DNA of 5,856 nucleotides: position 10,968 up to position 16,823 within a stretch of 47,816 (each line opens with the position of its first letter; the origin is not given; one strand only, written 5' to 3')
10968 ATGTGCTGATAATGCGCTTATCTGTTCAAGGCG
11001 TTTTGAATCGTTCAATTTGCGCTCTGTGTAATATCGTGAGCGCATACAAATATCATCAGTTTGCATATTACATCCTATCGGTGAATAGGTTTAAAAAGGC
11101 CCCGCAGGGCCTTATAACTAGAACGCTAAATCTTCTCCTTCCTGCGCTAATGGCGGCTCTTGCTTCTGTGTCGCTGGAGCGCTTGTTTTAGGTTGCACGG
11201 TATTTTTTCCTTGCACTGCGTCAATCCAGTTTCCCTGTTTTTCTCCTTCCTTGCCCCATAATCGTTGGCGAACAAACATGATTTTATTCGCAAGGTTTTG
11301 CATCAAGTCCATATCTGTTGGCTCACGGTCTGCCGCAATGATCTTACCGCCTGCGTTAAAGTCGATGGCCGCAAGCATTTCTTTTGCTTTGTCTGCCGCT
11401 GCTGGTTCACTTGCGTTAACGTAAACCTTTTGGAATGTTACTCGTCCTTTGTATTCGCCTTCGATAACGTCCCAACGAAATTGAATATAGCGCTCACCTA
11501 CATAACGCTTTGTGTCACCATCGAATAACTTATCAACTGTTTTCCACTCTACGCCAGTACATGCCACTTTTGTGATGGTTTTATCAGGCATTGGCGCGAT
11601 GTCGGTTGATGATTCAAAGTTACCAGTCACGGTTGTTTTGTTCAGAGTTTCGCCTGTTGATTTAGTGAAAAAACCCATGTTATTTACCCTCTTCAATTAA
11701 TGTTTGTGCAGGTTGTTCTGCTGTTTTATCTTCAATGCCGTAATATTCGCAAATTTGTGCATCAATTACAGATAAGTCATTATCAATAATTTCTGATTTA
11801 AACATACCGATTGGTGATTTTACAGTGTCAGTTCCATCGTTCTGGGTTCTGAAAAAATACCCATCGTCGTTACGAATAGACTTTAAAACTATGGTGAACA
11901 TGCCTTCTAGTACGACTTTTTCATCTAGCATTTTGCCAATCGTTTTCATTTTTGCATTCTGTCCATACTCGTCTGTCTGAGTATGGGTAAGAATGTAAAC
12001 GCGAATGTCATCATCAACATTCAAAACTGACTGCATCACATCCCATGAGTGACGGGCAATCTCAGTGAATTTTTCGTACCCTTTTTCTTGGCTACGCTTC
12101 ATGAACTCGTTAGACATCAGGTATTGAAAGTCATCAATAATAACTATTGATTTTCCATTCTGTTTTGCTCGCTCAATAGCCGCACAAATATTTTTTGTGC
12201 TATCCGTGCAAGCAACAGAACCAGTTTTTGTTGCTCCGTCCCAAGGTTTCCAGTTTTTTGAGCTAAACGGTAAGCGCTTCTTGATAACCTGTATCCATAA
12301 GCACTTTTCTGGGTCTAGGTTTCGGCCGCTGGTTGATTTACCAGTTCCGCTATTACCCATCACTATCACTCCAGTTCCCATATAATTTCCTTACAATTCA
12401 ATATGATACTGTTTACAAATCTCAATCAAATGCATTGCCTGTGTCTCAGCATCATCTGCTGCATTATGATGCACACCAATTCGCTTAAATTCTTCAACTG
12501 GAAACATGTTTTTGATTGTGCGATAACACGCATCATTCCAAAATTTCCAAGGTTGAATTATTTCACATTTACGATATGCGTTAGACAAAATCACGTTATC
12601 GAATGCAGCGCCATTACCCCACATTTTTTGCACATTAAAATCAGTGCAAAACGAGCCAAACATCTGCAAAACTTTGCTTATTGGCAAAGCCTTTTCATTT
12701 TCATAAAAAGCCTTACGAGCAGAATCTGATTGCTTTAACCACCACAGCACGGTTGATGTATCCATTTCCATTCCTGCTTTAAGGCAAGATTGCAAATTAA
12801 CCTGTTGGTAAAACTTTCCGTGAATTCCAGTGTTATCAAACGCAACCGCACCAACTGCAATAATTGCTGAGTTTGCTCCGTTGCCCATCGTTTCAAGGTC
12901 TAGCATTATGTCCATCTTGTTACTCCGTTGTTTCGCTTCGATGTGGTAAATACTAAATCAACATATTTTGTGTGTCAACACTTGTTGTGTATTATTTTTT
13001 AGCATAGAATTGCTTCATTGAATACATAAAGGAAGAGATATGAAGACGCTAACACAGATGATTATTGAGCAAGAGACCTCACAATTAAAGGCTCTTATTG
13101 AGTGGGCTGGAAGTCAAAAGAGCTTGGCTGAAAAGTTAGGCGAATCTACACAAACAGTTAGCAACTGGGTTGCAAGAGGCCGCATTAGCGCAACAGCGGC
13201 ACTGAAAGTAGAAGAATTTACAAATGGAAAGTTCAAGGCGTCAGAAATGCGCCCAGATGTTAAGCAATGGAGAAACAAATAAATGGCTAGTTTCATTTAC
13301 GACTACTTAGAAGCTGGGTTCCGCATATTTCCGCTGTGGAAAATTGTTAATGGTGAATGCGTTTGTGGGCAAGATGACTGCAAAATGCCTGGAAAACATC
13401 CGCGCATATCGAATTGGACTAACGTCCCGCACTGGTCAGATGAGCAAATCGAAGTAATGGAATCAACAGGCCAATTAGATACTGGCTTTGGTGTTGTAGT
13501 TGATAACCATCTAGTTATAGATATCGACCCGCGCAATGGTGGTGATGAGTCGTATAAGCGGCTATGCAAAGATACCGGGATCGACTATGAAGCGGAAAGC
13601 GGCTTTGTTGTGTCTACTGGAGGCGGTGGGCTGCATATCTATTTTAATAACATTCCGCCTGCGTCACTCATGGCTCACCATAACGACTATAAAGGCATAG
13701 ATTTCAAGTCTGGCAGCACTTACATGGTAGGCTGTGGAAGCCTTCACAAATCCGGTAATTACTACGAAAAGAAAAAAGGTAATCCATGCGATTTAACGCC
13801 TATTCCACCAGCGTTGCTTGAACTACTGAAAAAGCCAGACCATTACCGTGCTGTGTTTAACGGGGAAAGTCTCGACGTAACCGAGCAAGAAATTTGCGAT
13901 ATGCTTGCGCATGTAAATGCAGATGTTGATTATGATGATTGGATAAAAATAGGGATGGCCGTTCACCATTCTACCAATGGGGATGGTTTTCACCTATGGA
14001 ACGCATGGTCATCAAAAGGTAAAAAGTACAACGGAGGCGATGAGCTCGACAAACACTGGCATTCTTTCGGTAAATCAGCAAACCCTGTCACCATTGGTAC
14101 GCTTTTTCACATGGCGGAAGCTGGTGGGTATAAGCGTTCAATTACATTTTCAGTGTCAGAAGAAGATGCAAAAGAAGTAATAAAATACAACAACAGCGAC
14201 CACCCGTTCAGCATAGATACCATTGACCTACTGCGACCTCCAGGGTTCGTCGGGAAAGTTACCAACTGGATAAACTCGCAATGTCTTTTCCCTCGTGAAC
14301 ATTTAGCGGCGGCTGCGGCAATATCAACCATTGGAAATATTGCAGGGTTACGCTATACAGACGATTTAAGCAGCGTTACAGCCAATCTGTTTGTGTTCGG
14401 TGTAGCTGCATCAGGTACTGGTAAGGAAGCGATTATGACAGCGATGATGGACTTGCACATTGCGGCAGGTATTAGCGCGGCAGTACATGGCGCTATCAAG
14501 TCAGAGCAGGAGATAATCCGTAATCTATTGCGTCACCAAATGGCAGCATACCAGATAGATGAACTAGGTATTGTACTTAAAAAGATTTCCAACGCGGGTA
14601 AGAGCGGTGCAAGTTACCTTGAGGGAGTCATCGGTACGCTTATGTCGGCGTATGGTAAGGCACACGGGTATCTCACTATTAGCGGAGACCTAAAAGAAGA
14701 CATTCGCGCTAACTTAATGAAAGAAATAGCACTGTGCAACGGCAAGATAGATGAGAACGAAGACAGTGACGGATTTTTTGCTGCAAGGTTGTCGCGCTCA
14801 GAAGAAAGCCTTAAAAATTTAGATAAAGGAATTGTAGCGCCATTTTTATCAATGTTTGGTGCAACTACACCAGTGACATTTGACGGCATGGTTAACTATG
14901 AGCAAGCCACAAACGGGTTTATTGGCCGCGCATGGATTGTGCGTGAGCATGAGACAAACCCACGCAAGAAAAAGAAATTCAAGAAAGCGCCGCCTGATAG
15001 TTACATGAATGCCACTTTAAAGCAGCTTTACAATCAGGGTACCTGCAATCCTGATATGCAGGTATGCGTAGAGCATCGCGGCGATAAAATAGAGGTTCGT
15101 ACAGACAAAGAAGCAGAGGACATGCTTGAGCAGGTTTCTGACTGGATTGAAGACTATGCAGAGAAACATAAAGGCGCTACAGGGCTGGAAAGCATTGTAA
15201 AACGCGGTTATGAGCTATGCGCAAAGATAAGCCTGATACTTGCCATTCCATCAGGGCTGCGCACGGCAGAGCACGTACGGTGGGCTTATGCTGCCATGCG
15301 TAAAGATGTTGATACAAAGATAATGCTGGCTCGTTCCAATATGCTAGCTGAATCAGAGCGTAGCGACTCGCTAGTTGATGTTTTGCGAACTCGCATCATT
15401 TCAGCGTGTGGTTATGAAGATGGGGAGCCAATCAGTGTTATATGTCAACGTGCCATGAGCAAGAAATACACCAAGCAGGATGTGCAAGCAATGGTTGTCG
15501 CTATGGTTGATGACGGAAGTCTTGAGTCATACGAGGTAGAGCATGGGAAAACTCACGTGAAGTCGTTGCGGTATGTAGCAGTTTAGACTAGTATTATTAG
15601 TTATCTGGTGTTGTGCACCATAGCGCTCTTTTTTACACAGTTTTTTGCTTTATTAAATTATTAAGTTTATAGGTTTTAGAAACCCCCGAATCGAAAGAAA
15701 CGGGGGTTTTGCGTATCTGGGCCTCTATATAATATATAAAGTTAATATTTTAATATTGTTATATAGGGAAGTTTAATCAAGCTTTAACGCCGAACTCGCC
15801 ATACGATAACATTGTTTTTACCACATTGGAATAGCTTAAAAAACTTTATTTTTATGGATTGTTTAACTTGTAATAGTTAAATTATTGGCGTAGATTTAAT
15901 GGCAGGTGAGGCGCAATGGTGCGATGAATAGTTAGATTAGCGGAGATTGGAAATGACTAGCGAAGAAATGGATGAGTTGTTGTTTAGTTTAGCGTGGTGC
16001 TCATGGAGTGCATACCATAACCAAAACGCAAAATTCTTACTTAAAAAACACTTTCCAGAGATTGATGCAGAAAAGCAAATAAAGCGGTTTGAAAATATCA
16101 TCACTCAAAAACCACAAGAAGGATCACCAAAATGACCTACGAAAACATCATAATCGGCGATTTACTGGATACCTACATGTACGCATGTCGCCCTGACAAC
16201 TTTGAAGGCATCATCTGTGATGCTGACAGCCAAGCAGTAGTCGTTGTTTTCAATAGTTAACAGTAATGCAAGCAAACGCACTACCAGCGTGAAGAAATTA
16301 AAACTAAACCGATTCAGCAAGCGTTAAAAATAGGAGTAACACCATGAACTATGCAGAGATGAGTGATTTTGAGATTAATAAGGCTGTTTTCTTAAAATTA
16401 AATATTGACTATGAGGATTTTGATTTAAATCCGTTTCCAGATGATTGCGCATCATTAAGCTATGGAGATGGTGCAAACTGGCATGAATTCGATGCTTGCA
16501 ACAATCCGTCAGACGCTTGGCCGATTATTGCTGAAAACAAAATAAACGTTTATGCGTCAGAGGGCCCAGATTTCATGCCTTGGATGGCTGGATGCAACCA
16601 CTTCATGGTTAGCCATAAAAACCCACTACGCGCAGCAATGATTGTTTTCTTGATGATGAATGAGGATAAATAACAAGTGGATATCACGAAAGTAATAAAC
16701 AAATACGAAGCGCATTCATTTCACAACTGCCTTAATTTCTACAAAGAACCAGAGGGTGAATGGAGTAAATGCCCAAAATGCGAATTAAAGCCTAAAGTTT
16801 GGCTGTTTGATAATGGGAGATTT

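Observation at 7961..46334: Eight copies of a 14-bp motif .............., each pointing into the next gene block: candidate phage-specific promoter/operator class with no visible reader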

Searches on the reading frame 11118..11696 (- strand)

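Call 26: search_protein_families(library=pfam, proteins=[window:11118-11696:-], max_evalue=0.01)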
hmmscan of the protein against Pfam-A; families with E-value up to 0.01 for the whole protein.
window:11118-11696:- (192 aa): 1 family
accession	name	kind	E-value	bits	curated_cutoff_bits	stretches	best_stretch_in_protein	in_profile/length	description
PF05037.18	DUF669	-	0.0033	18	21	1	66-174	34-138/138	Protein of unknown function (DUF669)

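Call 48: search_protein_families(library=phrogs, proteins=[window:11118-11696:-], max_evalue=0.001)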
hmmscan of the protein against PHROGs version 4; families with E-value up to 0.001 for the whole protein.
window:11118-11696:- (192 aa): 3 families
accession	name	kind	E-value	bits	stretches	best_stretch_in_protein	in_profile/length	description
phrog_9002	-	DNA, RNA and nucleotide metabolism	9.8e-34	118.1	1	7-185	1-174/192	single strand DNA binding protein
phrog_2300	-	unknown function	4.1e-06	27.8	1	29-136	42-134/347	-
phrog_6015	-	DNA, RNA and nucleotide metabolism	0.00056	20.6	0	69-112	44-87/273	single strand DNA binding protein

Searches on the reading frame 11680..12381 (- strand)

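Call 8: search_protein_families(library=pfam, proteins=[window:11680-12381:-], max_evalue=0.01)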
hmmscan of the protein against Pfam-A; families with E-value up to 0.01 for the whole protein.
window:11680-12381:- (233 aa): 4 families
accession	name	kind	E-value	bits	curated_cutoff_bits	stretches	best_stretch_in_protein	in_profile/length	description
PF13479.12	AAA_24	-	1.3e-07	32.1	27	1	5-171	5-171/195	AAA domain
PF13401.12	AAA_22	-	0.00011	22.9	27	1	5-95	8-102/130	AAA domain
PF00004.35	AAA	-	0.00055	20.8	21.2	1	5-98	1-77/131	ATPase family associated with various cellular activities (AAA)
PF13238.12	AAA_18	-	0.0069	17.3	29.4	0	5-96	1-91/128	AAA domain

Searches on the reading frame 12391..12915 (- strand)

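Call 8: search_protein_families(library=pfam, proteins=[window:12391-12915:-], max_evalue=0.01)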
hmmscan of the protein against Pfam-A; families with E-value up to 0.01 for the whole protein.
window:12391-12915:- (174 aa): 2 families
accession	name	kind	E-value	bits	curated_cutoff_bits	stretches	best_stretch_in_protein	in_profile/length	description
PF16473.11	Rv2179c-like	-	4.8e-50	170.1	27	1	2-166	2-176/177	3'-5' exoribonuclease Rv2179c-like domain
PF00929.31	RNase_T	-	0.001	20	24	0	3-158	1-159/164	Exonuclease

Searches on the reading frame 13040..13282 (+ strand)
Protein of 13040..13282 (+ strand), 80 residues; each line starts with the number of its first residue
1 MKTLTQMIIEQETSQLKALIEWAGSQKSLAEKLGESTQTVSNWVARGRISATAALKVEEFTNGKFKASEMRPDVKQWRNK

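Call 8: search_protein_families(library=pfam, proteins=[window:13040-13282:+], max_evalue=0.01)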
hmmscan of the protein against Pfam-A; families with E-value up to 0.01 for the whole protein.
window:13040-13282:+ (80 aa): 6 families
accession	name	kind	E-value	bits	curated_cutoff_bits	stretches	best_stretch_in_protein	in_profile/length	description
PF15943.11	YdaS_toxin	-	2e-17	63.2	30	1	16-76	1-62/65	Bacterial toxin YdaS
PF14549.12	P22_Cro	-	3.2e-06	27.2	30.2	1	17-69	3-53/60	DNA-binding transcriptional regulator Cro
PF01381.28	HTH_3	-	1.1e-05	25.8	23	1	25-62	11-49/55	Helix-turn-helix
PF07022.19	Phage_CI_repr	-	1.3e-05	25.9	22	1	25-61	14-50/65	Bacteriophage CI repressor helix-turn-helix domain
PF12728.13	HTH_17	-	0.0042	17.8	27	1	29-52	7-30/51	Helix-turn-helix domain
PF13542.12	HTH_Tnp_ISL3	-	0.0089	15.9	27.4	0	24-46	27-49/51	Helix-turn-helix domain of transposase family ISL3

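Call 48: search_protein_families(library=phrogs, proteins=[window:13040-13282:+], max_evalue=0.001)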
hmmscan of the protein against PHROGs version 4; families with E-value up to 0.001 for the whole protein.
window:13040-13282:+ (80 aa): 8 families
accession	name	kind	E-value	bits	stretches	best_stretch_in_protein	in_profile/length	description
phrog_35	-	transcription regulation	2.1e-16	61.5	1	6-78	63-143/181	transcriptional repressor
phrog_409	-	transcription regulation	7.6e-09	37.2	1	17-75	18-75/127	transcriptional regulator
phrog_2856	-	transcription regulation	5.8e-08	33.5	1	14-75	50-115/165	transcriptional regulator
phrog_8008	-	DNA, RNA and nucleotide metabolism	3.5e-06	27.6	1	16-59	7-47/66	DNA binding protein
phrog_4779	-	transcription regulation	0.00014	23.3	1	13-62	4-54/98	transcriptional regulator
phrog_4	-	transcription regulation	0.00014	22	1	23-67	64-116/400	transcriptional repressor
phrog_25161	-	unknown function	0.00016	22.7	1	14-74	6-67/163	-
phrog_8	-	transcription regulation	0.00059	20.4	1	15-60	80-127/346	transcriptional regulator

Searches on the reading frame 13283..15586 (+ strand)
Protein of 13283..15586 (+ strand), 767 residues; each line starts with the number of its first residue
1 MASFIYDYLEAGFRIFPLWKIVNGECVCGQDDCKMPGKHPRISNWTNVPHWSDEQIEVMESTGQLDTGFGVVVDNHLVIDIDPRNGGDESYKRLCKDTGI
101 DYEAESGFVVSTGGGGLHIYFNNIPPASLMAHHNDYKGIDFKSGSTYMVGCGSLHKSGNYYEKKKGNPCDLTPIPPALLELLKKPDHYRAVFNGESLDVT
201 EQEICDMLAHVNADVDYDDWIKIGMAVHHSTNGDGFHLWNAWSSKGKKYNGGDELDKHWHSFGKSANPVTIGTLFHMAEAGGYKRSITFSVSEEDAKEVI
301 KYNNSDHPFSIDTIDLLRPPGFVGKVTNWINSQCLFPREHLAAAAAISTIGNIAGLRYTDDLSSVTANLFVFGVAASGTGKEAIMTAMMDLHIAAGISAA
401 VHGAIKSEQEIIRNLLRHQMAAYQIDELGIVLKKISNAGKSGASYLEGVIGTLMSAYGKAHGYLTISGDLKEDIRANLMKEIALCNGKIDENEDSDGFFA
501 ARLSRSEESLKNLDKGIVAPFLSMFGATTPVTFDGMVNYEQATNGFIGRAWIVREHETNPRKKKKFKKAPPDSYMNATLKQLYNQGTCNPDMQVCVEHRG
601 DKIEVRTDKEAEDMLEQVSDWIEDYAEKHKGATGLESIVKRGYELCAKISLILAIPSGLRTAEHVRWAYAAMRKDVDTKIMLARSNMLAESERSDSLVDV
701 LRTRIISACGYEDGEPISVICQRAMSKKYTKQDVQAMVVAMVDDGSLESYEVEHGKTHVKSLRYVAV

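Call 7: search_protein_families(library=phrogs, proteins=[window:13283-15586:+], max_evalue=0.001)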
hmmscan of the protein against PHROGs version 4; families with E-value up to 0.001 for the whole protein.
window:13283-15586:+ (767 aa): 11 families
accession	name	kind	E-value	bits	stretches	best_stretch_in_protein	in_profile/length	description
phrog_3022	-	DNA, RNA and nucleotide metabolism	7.3e-158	528.3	1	4-764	4-784/788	DNA primase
phrog_1156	-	DNA, RNA and nucleotide metabolism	2.1e-27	97.1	1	7-283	19-309/855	DNA primase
phrog_10514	-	DNA, RNA and nucleotide metabolism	1.4e-16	61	1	321-752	342-733/750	DNA primase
phrog_33132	-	DNA, RNA and nucleotide metabolism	1.5e-16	61.1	1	314-744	19-431/495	DNA primase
phrog_2597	-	DNA, RNA and nucleotide metabolism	3.3e-13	50.1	1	202-288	5-91/747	DNA primase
phrog_29234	-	unknown function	1.5e-12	47.4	1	202-286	241-324/887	-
phrog_25777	-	DNA, RNA and nucleotide metabolism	1.3e-11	44.3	1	293-592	398-711/907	DNA primase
phrog_15962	-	DNA, RNA and nucleotide metabolism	5.2e-11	42.5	1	190-283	231-331/835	DNA primase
phrog_695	-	DNA, RNA and nucleotide metabolism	1.7e-05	24.8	1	38-185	30-183/704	DNA polymerase/primase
phrog_5311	-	DNA, RNA and nucleotide metabolism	5.4e-05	22.6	0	508-765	434-680/692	helicase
phrog_2373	-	DNA, RNA and nucleotide metabolism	0.00023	20.9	0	519-629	269-368/515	DNA helicase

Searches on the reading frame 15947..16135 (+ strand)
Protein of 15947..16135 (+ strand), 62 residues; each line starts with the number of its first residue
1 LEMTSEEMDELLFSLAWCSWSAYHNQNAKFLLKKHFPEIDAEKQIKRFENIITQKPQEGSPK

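Call 8: search_protein_families(library=pfam, proteins=[window:15947-16135:+], max_evalue=0.01)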
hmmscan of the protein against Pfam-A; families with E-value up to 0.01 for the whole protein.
window:15947-16135:+ (62 aa): 0 families

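Call 23: search_protein_families(library=phrogs, proteins=[window:15947-16135:+], max_evalue=0.001)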
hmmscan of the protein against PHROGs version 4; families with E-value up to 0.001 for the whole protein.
window:15947-16135:+ (62 aa): 0 families

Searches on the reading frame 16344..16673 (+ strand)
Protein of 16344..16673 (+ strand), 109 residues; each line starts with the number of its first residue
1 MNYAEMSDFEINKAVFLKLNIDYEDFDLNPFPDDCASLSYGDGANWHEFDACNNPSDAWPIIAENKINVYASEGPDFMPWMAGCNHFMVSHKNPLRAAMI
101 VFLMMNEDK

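Call 23: search_protein_families(library=phrogs, proteins=[window:16344-16673:+], max_evalue=0.001)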
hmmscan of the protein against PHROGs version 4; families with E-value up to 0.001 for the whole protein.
window:16344-16673:+ (109 aa): 2 families
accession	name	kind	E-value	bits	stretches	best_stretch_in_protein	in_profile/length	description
phrog_444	-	unknown function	2.1e-31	109.6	1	1-108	2-118/121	-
phrog_31417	-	unknown function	0.00071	20.6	0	88-108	44-64/67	-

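Call 51: search_protein_families(library=pfam, proteins=[window:16344-16673:+], max_evalue=0.01)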
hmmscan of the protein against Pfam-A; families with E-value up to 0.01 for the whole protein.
window:16344-16673:+ (109 aa): 1 family
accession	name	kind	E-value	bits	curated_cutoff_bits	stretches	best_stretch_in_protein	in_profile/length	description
PF10765.14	Phage_P22_NinX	-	1.1e-14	55.1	22.6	1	2-105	1-113/114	Bacteriophage P22, NinX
